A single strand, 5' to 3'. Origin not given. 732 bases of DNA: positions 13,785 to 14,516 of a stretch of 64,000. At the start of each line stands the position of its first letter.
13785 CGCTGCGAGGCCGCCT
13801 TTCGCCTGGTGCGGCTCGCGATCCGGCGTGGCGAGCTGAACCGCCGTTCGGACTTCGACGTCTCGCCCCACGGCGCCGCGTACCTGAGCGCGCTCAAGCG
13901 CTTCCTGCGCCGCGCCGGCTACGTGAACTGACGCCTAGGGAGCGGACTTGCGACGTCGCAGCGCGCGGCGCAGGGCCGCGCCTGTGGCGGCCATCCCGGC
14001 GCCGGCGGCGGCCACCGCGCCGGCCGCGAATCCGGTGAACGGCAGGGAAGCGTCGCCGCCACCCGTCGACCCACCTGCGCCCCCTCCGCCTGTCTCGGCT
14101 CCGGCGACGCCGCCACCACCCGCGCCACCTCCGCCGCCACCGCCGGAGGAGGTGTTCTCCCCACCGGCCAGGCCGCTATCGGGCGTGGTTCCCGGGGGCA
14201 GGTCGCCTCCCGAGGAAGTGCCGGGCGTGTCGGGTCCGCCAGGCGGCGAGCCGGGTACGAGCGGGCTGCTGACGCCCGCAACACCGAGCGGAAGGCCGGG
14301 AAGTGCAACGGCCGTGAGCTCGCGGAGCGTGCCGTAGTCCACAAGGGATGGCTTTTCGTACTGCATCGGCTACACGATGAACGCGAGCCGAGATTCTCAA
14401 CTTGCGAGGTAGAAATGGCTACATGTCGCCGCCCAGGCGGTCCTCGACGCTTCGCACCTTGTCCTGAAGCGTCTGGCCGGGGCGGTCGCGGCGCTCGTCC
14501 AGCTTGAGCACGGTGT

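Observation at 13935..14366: Orphan protein with a lasso-peptide-type leader motif, an LPXTG sorting signal and no Sec signal peptide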

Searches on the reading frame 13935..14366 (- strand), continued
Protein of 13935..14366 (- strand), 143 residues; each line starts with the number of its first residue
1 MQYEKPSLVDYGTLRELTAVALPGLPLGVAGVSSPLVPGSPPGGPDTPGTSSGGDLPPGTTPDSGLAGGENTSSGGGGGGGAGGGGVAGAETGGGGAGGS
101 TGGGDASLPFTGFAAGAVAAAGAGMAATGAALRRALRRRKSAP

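Call 81: find_encoding_contigs(protein=P0213, flank=10000, max_places=2)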
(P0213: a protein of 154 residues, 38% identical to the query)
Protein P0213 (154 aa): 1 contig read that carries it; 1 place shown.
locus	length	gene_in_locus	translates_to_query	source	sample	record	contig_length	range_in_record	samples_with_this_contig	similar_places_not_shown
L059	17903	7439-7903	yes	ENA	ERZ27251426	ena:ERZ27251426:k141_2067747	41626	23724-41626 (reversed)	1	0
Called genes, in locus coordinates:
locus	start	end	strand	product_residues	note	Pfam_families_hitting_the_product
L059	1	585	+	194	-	?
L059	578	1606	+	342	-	PF00535:Glycos_transf_2, PF13641:Glyco_tranf_2_3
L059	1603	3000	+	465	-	PF01943:Polysacc_synt, PF13440:Polysacc_synt_3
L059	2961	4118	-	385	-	PF00535:Glycos_transf_2, PF10111:Glyco_tranf_2_2, PF13641:Glyco_tranf_2_3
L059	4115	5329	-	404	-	PF04230:PS_pyruv_trans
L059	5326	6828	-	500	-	PF04422:FrhB_FdhB_N, PF04432:FrhB_FdhB_C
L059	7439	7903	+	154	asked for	-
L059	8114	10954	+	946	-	PF13191:AAA_16, PF00196:GerE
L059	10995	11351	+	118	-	-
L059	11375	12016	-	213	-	PF04542:Sigma70_r2, PF08281:Sigma70_r4_2, PF04545:Sigma70_r4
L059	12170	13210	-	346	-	PF00483:NTP_transferase (faint), PF25087:GMPPB_C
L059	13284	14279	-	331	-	PF01513:NAD_kinase, PF00781:DAGK_cat, PF19279:YegS_C (weak)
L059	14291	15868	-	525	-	-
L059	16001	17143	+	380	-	PF07992:Pyr_redox_2 (weak), PF00070:Pyr_redox (faint), PF01266:DAO, PF12831:FAD_oxidored (weak), PF13450:NAD_binding_8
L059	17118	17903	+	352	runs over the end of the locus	PF00535:Glycos_transf_2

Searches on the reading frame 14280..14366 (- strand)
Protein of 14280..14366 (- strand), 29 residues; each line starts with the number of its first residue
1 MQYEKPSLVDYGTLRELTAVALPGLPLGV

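Call 3: search_protein_families(library=ncbifam, proteins=[window:14280-14366:-], max_evalue=10)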
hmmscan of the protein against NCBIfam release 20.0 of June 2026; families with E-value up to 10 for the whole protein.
seq(29 aa): 2 families
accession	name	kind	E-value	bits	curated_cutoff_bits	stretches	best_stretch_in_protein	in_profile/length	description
NF033521.1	lasso_leader_L3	domain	2.6e-06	27.2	19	1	3-19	1-17/20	lasso RiPP family leader peptide-containing protein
NF033528.1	lasso_cyano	subfamily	0.076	13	33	1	2-20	4-22/35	lasso peptide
